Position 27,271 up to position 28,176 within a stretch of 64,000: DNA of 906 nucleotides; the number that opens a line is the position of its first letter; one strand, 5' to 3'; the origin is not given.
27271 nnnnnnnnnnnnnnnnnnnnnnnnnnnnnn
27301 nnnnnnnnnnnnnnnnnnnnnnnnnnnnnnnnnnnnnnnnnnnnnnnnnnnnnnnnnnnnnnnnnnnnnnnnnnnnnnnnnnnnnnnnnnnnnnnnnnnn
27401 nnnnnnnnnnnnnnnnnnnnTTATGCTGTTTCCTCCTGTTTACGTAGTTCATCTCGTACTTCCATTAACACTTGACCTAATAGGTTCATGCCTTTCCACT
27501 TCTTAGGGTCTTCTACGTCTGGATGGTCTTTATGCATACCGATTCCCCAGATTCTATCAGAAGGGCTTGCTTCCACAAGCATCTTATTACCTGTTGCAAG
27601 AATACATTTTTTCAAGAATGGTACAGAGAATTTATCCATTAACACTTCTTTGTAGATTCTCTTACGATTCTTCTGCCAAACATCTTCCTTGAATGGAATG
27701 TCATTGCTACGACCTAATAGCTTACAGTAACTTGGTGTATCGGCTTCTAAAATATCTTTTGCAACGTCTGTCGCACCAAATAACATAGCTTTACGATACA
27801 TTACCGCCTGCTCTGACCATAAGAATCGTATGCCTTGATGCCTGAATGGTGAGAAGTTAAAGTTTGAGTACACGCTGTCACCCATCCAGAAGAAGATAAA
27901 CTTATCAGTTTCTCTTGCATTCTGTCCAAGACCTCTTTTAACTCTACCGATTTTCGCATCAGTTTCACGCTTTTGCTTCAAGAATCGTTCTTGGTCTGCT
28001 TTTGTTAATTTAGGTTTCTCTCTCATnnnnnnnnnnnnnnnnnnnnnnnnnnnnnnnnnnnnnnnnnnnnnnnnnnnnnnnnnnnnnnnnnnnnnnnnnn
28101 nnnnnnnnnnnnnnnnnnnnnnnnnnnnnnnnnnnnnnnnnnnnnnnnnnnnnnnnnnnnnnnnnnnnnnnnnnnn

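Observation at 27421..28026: Phage-encoded NADAR domain protein: candidate reversal of guanine ADP-ribosylation (anti-DarT1)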

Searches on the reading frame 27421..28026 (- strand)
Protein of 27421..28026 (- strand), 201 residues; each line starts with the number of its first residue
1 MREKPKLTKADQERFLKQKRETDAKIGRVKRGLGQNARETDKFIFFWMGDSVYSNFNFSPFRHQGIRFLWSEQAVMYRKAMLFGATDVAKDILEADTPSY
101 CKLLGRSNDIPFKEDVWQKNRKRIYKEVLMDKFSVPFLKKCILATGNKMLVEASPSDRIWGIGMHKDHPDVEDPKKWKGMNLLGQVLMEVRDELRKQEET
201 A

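Call 3: search_protein_families(library=pfam, proteins=[window:27421-28026:-], max_evalue=0.01)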
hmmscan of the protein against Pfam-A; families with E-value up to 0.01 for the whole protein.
window:27421-28026:- (201 aa): 1 family
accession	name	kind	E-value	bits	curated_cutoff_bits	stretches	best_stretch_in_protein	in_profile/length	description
PF08719.17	NADAR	-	3.2e-39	135.2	35.1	1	50-195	10-163/163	NADAR domain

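Call 4: search_protein_families(library=phrogs, proteins=[window:27421-28026:-], max_evalue=0.001)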
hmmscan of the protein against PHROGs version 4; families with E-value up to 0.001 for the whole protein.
window:27421-28026:- (201 aa): 2 families
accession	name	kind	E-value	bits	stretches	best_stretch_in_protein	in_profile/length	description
phrog_1017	-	unknown function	2.3e-53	181.6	1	38-199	3-157/170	-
phrog_31626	-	unknown function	4.6e-09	37.6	1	2-31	12-41/54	-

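Call 5: search_solved_structures(query=window:27421-28026:-, max_evalue=0.01, show_alignments=3)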
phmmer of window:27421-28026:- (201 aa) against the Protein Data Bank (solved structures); distinct sequences matched with E-value up to 0.01: 2.
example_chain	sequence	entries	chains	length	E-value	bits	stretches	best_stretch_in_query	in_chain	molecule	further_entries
8bau_A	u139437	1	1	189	1.1e-14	57.7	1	53-164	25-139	NADAR domain-containing protein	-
2b3w_A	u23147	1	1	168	2.2e-07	33.8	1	52-195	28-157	Hypothetical protein ybiA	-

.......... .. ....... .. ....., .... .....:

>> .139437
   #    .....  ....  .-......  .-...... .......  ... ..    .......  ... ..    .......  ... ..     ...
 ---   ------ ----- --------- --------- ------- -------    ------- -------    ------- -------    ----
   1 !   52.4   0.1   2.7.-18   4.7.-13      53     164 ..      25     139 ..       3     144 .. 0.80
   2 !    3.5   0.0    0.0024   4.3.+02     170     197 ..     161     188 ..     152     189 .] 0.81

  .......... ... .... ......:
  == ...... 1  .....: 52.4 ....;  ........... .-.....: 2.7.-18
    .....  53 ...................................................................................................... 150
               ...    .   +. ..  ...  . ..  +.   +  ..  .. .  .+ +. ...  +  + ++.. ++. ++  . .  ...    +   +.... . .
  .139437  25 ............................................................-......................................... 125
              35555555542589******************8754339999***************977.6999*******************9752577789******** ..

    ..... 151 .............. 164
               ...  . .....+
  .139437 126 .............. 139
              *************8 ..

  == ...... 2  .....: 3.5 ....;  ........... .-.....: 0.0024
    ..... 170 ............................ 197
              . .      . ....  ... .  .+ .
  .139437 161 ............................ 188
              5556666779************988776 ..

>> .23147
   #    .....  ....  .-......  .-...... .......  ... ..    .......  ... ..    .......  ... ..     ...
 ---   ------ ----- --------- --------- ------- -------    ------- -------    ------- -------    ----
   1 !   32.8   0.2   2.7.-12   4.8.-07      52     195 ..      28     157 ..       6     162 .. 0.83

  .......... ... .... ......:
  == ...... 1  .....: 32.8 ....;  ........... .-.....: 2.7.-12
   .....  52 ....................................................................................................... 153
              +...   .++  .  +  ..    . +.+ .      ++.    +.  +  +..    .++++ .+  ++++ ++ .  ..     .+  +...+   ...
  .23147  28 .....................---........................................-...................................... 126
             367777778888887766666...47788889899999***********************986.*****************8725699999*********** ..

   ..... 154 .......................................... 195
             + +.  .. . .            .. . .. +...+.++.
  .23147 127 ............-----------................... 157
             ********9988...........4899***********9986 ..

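Call 7: search_protein_families(library=ncbifam, proteins=[window:27421-28026:-], max_evalue=0.01)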
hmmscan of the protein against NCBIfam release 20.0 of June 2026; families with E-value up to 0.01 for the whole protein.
window:27421-28026:- (201 aa): 2 families
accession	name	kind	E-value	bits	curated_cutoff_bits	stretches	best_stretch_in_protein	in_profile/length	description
TIGR02464.1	ribofla_fusion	equivalog_domain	3e-41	141.2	73.7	1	44-195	1-153/153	riboflavin biosynthesis intermediates N-glycosidase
NF053876.1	DS32_2_antiphage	equivalog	2.1e-13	49.8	240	1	75-199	42-160/181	NADAR family anti-phage protein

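Call 8: search_protein_families(library=padloc, proteins=[window:27421-28026:-], max_evalue=0.01)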
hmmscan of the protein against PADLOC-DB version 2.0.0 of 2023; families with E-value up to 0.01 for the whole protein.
window:27421-28026:- (201 aa): 1 family
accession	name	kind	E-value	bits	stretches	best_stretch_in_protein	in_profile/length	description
PDLC04643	PDC-M42C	-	4.6e-33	112.7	1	51-194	14-157/158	-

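Call 21: find_homologous_proteins(query=window:27421-28026:-, max_evalue=0.00001)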
Query window:27421-28026:- (201 aa): 256 proteins with E <= 0.00001 among 315 candidates; the best 120 are listed.
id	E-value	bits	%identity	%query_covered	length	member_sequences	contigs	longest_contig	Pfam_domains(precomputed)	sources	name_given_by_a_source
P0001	7.9e-122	422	91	100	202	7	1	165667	PF08719.18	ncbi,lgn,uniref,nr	ncbi:NADAR family protein [Bacillus phage Kirov]|uniref:NADAR family protein n=1 Tax=Bacillus phage 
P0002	3.2e-91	322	85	80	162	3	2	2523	PF08719.18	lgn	-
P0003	9.5e-73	262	72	79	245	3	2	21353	PF08719.18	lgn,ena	-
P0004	2.5e-72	261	71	78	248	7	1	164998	PF08719.18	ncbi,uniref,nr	ncbi:NADAR family protein [Bacillus phage vB_BanS_MrDarsey]|uniref:NADAR family protein n=1 Tax=Baci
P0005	3.3e-72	260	72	78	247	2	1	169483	PF08719.18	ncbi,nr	ncbi:NADAR family protein [Bacillus phage vB_BanS-Thrax4]|nr:NADAR family protein [Bacillus phage vB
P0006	5.0e-72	260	73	78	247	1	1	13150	PF08719.18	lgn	-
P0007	1.8e-70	255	70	79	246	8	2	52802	PF08719.18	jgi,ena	-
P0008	7.9e-70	252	71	79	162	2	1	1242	PF08719.18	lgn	-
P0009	2.3e-69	251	70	79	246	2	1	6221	PF08719.18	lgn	-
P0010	1.9e-66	241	66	81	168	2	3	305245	PF08719.18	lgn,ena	-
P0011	3.9e-66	240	66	81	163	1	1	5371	PF08719.18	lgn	-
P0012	6.7e-66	240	67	78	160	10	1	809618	PF08719.18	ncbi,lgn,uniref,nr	ncbi:NADAR family protein [Bacillus haynesii]|uniref:NADAR family protein n=1 Tax=Bacillus haynesii 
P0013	1.2e-65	239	69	79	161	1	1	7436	PF08719.18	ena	-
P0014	1.5e-65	238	66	79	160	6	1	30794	PF08719.18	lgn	-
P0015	3.7e-65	237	65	80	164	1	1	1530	PF08719.18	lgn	-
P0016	5.0e-65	237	64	81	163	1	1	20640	PF08719.18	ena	-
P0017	6.3e-65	236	66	78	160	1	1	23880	PF08719.18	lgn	-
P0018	6.9e-65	236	65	80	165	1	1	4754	PF08719.18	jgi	jgi:ribA/ribD-fused uncharacterized protein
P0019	9.1e-65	236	63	81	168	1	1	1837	PF08719.18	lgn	-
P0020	2.1e-64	235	62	80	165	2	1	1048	PF08719.18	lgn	-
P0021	2.8e-64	234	66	77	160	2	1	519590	PF08719.18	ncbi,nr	ncbi:NADAR family protein [Hazenella coriacea]|nr:NADAR family protein [Hazenella coriacea]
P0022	2.9e-64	234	62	78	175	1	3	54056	PF08719.18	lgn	-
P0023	4.1e-64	234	64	79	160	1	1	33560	PF08719.18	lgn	-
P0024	4.1e-64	234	64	78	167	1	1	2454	PF08719.18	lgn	-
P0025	6.0e-64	233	64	78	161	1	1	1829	PF08719.18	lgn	-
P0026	9.6e-64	233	63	80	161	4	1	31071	PF08719.18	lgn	-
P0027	4.7e-63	230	63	80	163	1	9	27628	PF08719.18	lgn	-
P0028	6.7e-63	230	64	80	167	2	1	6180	PF08719.18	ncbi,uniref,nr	ncbi:NADAR family protein [Bacillus sp. AFS029533]|uniref:NADAR family protein n=1 Tax=Bacillus sp. 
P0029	1.4e-62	229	63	79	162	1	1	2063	PF08719.18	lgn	-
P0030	1.7e-62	229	64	78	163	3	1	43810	PF08719.18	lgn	-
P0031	4.2e-62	227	67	77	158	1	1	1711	PF08719.18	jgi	jgi:ribA/ribD-fused uncharacterized protein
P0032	4.2e-62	227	64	78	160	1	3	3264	PF08719.18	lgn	-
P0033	5.6e-62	227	60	81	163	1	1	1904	PF08719.18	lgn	-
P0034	5.7e-62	227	62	79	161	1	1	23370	PF08719.18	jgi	jgi:ribA/ribD-fused uncharacterized protein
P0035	5.9e-62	227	64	78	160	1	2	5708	PF08719.18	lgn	-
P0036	6.3e-62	227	64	78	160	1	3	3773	PF08719.18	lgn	-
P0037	9.2e-62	226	65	77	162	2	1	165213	PF08719.18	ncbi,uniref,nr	ncbi:hypothetical protein HOBO_240 [Bacillus phage Hobo]|uniref:NADAR domain-containing protein n=2 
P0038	1.3e-61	226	64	79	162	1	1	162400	PF08719.18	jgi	jgi:ribA/ribD-fused uncharacterized protein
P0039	1.7e-61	225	64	79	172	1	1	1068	PF08719.18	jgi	jgi:ribA/ribD-fused uncharacterized protein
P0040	2.5e-61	225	63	79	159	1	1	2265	PF08719.18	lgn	-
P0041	2.8e-61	225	61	81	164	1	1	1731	PF08719.18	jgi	jgi:ribA/ribD-fused uncharacterized protein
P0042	3.1e-61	224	61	80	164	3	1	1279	PF08719.18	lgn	-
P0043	3.1e-61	224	64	79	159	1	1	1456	PF08719.18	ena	-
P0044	3.7e-61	224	61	79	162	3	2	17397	PF08719.18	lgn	-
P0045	1.4e-60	222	63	77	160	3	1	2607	PF08719.18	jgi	jgi:ribA/ribD-fused uncharacterized protein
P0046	2.6e-60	221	63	80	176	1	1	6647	PF08719.18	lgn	-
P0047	3.4e-60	221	66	78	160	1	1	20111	PF08719.18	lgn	-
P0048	4.3e-60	221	64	79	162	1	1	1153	PF08719.18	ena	-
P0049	8.0e-60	220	61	79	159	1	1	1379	PF08719.18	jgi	jgi:hypothetical protein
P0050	1.2e-59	219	62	79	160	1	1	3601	PF08719.18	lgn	-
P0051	1.3e-59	219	63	80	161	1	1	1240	PF08719.18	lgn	-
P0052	1.4e-59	219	62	79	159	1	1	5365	PF08719.18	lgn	-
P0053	2.1e-59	218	61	79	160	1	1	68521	PF08719.18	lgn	-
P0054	3.5e-59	218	63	79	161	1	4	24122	PF08719.18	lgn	-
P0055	3.6e-59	218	64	77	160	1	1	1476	PF08719.18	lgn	-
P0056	4.8e-59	217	63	77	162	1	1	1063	PF08719.18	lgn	-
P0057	5.5e-59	217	62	79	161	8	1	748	PF08719.18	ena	-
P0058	5.7e-59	217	61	79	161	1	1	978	PF08719.18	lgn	-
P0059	8.4e-59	216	60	81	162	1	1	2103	PF08719.18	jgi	jgi:ribA/ribD-fused uncharacterized protein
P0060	1.1e-58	216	61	79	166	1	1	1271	PF08719.18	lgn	-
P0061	8.1e-58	213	61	78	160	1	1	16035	PF08719.18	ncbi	-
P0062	9.6e-58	213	62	78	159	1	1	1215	PF08719.18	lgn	-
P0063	1.2e-57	213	58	81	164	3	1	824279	PF08719.18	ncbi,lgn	ncbi:NADAR family protein [Lysinibacillus sp. CTST325]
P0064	1.3e-57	213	62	78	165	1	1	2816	PF08719.18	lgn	-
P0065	1.3e-57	213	62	78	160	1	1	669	PF08719.18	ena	-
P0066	2.5e-57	212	62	78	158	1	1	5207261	PF08719.18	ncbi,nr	ncbi:NADAR family protein [Arthrobacter citreus]|nr:NADAR family protein [Arthrobacter citreus]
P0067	5.4e-57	211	62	79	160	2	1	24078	PF08719.18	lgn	-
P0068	1.7e-56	209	62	77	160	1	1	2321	PF08719.18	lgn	-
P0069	1.9e-56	209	64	78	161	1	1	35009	PF08719.18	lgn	-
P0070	2.2e-56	209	58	78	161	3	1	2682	PF08719.18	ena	-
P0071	1.1e-55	206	58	79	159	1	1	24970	PF08719.18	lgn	-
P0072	3.3e-54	201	61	78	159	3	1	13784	PF08719.18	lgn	-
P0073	3.9e-54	201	59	80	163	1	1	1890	PF08719.18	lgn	-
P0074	6.3e-54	201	56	79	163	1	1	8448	PF08719.18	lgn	-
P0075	8.0e-54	200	53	79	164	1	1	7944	PF08719.18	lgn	-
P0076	8.8e-54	200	62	78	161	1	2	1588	PF08719.18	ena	-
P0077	9.5e-54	200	58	79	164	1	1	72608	PF08719.18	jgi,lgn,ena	-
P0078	1.6e-53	199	58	77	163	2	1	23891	PF08719.18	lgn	-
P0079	3.9e-53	198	54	77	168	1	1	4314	PF08719.18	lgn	-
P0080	9.5e-53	197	60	78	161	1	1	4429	PF08719.18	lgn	-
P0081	8.7e-52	194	55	78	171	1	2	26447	PF08719.18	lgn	-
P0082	1.2e-51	193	54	78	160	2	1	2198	PF08719.18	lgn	-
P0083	3.2e-51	192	54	78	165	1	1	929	PF08719.18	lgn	-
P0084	3.3e-51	192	56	76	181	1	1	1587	PF08719.18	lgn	-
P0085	4.0e-51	191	54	80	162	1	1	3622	PF08719.18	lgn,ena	-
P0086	6.8e-51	191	55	78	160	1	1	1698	PF08719.18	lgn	-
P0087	1.3e-50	190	58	72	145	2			PF08719.18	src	-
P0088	3.0e-50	189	54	79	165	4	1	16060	PF08719.18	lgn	-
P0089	4.8e-50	188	55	79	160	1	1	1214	PF08719.18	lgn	-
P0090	5.2e-50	188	55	77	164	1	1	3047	PF08719.18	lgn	-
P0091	6.7e-50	187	55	78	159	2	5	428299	PF08719.18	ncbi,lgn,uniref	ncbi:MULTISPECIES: NADAR family protein [unclassified Psychrobacillus]|uniref:NADAR family protein n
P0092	7.4e-50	187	56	78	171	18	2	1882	PF08719.18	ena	-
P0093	1.5e-49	186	58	76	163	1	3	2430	PF08719.18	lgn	-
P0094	1.7e-49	186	56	80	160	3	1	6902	PF08719.18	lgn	-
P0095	4.0e-49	185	55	79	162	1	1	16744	PF08719.18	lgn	-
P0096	5.3e-49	184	54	79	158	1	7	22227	PF08719.18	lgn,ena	-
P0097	1.2e-48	183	52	79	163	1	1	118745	PF08719.18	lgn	-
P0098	2.2e-48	182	55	77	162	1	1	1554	PF08719.18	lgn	-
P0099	5.3e-48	181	54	78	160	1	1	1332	PF08719.18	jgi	-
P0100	2.2e-46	176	66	61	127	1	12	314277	PF08719.18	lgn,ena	-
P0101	2.9e-46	176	52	81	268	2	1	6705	PF08719.18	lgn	-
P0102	3.7e-46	175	52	81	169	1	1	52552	PF08719.18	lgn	-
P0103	1.0e-45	174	52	76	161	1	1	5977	PF08719.18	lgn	-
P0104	9.8e-40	154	64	53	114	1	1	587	PF08719.18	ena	-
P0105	3.5e-39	152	47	81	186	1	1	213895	PF08719.18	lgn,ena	-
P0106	1.4e-38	151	62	59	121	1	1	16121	PF08719.18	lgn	-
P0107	7.2e-37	145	47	82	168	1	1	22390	PF08719.18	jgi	jgi:ribA/ribD-fused uncharacterized protein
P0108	9.1e-36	141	60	60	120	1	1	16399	PF08719.18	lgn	-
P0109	2.8e-34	136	47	77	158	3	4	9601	PF08719.18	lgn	-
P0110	3.6e-34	136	47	78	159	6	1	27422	PF08719.18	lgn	-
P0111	1.3e-33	134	46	79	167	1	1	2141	PF08719.18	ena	-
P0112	1.9e-33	134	46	81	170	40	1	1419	PF08719.18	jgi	jgi:ribA/ribD-fused uncharacterized protein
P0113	4.6e-33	132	45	81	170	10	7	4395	PF08719.18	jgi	jgi:ribA/ribD-fused uncharacterized protein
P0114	7.9e-33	132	49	77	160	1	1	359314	PF08719.18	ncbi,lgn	-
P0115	1.3e-32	131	56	58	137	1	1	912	PF08719.18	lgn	-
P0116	1.8e-32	131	46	79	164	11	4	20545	PF08719.18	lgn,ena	-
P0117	3.0e-31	127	43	79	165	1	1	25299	PF08719.18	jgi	jgi:ribA/ribD-fused uncharacterized protein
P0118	3.7e-31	126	46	78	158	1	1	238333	PF08719.18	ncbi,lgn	-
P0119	3.9e-31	126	44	77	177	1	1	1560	PF08719.18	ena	-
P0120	4.2e-31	126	45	78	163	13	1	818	PF08719.18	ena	-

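Call 22: search_dna_similar(query=window:27421-28026:-, collection=phages, mode=protein, max_rows=60, rows=spread, max_evalue=0.001)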
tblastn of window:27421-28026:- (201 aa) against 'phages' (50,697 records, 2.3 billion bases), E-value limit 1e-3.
Records with a match: 863; places in all: 864; records where one place covers at least 80% of the query: 119.
Best place of each record, by identity: 90-95% 2; 80-90% 2; 60-80% 34; <60% 825.
By first word of the organism name: Staphylococcus 233; Escherichia 155; Salmonella 65; Listeria 57; Bacillus 48; Enterococcus 47; Klebsiella 38; Xanthomonas 22; Streptomyces 17; Cronobacter 15; and 38 more.
By host as written in the record: - 89; Staphylococcus aureus 84; Escherichia coli 47; Listeria monocytogenes 46; Escherichia coli K-12 MG1655 18; Staphylococcus sp. 15; Prevotella sp. 15; Klebsiella pneumoniae 14; and 245 more.
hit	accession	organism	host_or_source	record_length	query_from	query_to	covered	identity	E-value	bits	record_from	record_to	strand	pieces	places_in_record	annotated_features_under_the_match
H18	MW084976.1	Bacillus phage Kirov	Bacillus cereus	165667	2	201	100%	90.5%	1e-122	387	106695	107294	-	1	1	NADAR family protein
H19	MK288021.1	Bacillus phage pW2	Bacillus cereus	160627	34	195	81%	69.1%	5e-72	241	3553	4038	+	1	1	NADAR family protein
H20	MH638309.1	Bacillus phage Hobo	Bacillus thuringiensis kurstaki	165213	36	192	78%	64.3%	5e-62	213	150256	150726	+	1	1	240: hypothetical protein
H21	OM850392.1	Staphylococcus phage B2-102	Staphylococcus aureus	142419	16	191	88%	41.9%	7e-32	126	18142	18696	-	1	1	record has no annotation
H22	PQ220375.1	Staphylococcus phage NHSP6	Staphylococcus aureus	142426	34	191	79%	45.3%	1e-31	125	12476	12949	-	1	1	hypothetical protein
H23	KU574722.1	Pectobacterium phage vB_PcaM_CBB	Pectobacterium carotovorum subsp. ...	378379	41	200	80%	44.1%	3e-32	127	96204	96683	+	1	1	GTP cyclohydrolase | hypothetical protein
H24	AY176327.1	Staphylococcus phage K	-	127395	38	191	77%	45.8%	6e-32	127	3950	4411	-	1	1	ORF4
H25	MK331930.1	Staphylococcus phage CH1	Staphylococcus aureus DSM-20231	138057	38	191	77%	45.8%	6e-32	127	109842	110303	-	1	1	hypothetical protein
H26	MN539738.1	Staphylococcus phage vB_SauM-D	Staphylococcus aureus ATCC 6538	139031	38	191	77%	45.8%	6e-32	127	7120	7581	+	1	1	record has no annotation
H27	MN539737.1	Staphylococcus phage vB_SauM-C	Staphylococcus aureus ATCC 6538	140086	38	191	77%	45.8%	6e-32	127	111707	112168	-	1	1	record has no annotation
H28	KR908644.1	Staphylococcus phage IME-SA119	Staphylococcus aureus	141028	38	191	77%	45.8%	6e-32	127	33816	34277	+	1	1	hypothetical protein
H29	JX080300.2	Staphylococcus phage Staph1N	Staphylococcus aureus strain NCTC9789 ...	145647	38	191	77%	45.8%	6e-32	127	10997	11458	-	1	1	hypothetical protein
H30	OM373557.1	Staphylococcus phage vB_SpsM-DS10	Staphylococcus pseudintermedius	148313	38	191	77%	45.8%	6e-32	127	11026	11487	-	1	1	record has no annotation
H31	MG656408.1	Staphylococcus phage B1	phage cocktail ampoule purchased from ...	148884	38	191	77%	45.8%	6e-32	127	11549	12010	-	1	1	hypothetical protein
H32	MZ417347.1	Staphylococcus phage PG-2021_87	Staphylococcus xylosus M1997-2/10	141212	38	191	77%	45.8%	1e-31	125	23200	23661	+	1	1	record has no annotation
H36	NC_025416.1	Staphylococcus phage MCE-2014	Staphylococcus aureus BCP88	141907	38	191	77%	45.2%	3e-31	124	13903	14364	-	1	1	NADAR family protein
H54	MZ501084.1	Escherichia phage JohannJBalmer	Escherichia coli K-12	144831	38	201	82%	33.3%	7e-16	81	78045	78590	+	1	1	putative YbiA-like N-glycosidase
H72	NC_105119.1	Escherichia phage HildyBeyeler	Escherichia coli K-12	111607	51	197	73%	28.2%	5e-6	52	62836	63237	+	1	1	hypothetical protein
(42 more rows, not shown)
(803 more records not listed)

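Call 31: get_annotated_region(hit=H72, flank=1500)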
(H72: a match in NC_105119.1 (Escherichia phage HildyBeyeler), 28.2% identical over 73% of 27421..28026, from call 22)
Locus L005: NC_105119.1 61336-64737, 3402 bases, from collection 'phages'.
description: Escherichia phage HildyBeyeler, complete genome.
organism: Escherichia phage HildyBeyeler (NCBI taxid 2852005)
taxonomy: Viruses; Duplodnaviria; Heunggongvirae; Uroviricota; Caudoviricetes; Demerecviridae; Markadamsvirinae; Tequintavirus; Tequintavirus hildybeyeler
host: Escherichia coli K-12; source: sewage plant inflow; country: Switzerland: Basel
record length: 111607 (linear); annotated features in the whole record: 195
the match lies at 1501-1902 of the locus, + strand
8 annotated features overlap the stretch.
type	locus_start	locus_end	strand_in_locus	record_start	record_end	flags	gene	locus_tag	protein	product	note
CDS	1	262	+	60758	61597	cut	-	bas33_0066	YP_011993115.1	thymidylate synthase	-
CDS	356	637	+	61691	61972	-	-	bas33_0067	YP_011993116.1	hypothetical protein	-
CDS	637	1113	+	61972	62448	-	-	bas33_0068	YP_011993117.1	RNAseH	-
CDS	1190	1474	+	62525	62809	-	-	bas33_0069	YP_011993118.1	hypothetical protein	-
CDS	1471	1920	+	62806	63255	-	-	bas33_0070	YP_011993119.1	hypothetical protein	-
CDS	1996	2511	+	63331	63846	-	-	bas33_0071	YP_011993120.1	hypothetical protein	-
CDS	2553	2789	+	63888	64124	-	-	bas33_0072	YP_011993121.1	hypothetical protein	-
CDS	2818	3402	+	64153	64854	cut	-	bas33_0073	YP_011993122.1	putative metallopeptidase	-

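Call 32: get_annotated_region(hit=H54, flank=1500)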
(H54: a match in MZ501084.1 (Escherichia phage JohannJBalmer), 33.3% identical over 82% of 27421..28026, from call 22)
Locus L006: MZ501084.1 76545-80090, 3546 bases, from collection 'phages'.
description: Escherichia phage JohannJBalmer, complete genome.
organism: Escherichia phage JohannJBalmer (NCBI taxid 2852034)
taxonomy: Viruses; Duplodnaviria; Heunggongvirae; Uroviricota; Caudoviricetes; Stephanstirmvirinae; Justusliebigvirus
host: Escherichia coli K-12; source: Rhine river; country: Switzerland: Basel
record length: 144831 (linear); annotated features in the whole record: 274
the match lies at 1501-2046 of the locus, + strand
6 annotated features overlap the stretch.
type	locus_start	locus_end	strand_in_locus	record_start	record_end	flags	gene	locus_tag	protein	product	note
CDS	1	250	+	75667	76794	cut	-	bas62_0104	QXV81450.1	FtsH-like protease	-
CDS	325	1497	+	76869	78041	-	-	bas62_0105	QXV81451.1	hypothetical protein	-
CDS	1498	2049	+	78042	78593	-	-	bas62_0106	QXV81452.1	putative YbiA-like N-glycosidase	-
CDS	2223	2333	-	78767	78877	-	-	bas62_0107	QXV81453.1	hypothetical protein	-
CDS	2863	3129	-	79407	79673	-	-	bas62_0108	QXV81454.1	hypothetical protein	-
CDS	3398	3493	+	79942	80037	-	-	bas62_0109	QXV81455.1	hypothetical protein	-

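Call 40: find_related_loci(query=window:27421-28026:-, collection=genome_contigs, flank=6000)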
Query window:27421-28026:- (201 aa) in genome_contigs; peptide patterns used: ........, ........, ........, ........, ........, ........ (x = any residue, [..] = any of these).
600 stretches matched a pattern (row limit reached: there are more); 542 encode a relative of the query (tblastn E <= 1e-3); the best 80 are kept; 80 distinct loci.
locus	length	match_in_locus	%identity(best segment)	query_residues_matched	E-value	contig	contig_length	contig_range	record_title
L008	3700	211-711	63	19-193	3e-72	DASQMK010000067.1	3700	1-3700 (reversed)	MAG TPA_asm: Metabacillus sp. isolate SMAG_U10746 k141_97744, whole genome shotgun sequence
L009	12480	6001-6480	65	33-192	3e-69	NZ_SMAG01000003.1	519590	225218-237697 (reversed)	Hazenella coriacea strain DSM 45707 Ga0244714_103, whole genome shotgun sequence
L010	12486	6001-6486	58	38-199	1e-62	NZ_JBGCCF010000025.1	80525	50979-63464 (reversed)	Lysinibacillus sp. RC46 Ga0573086_25, whole genome shotgun sequence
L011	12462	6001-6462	46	41-194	7e-37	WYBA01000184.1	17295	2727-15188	MAG: Myxococcales bacterium isolate PRO3 k127_242076, whole genome shotgun sequence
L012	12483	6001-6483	44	42-194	2e-35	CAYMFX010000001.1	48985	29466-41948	MAG TPA_asm: uncultured Ruminiclostridium sp. isolate SRP287540_co2_325 genome assembly, contig: NODE_604_length_48985_c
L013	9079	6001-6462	45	41-194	2e-35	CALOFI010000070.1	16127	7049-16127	MAG: uncultured Myxococcales bacterium isolate LOGT_bin.0017 genome assembly, contig: contig_155397, whole genome shotgu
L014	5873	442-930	44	42-195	1e-35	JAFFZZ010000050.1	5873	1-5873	MAG: Candidatus Babeliaceae bacterium isolate Zod_maxbin_2.173 k87_10273855, whole genome shotgun sequence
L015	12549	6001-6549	40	22-195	3e-35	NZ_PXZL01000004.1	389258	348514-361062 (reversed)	Brevibacillus formosus strain NRRL NRS-863 N863_contig_4, whole genome shotgun sequence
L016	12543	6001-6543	41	24-197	6e-35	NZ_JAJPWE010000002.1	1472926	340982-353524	Nocardia sp. A7 A7_NODE_2_length_1472926_cov_35.063367, whole genome shotgun sequence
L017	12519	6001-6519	42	36-200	6e-35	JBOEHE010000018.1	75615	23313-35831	MAG: Arenicella sp. isolate PBSgam11 PBS13d_contig_531, whole genome shotgun sequence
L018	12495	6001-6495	44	42-197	1e-34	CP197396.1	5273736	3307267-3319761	Chitinophagaceae bacterium MMS25-I14 chromosome, complete genome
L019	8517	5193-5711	41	26-194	2e-34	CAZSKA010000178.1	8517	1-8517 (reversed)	MAG TPA_asm: uncultured Saprospiraceae bacterium isolate binchicken_co366_25 genome assembly, contig: NODE_6598_length_8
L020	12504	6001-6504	45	36-194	3e-34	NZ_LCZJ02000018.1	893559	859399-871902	Paenibacillus etheri strain SH7 Contig_17, whole genome shotgun sequence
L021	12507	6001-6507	42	35-194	3e-34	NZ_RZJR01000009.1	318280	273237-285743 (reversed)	Cohnella sp. AR92 Contig_56, whole genome shotgun sequence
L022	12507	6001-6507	42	42-201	2e-34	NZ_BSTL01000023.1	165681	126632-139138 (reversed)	Actinoplanes sp. NBRC 103695 sequence023, whole genome shotgun sequence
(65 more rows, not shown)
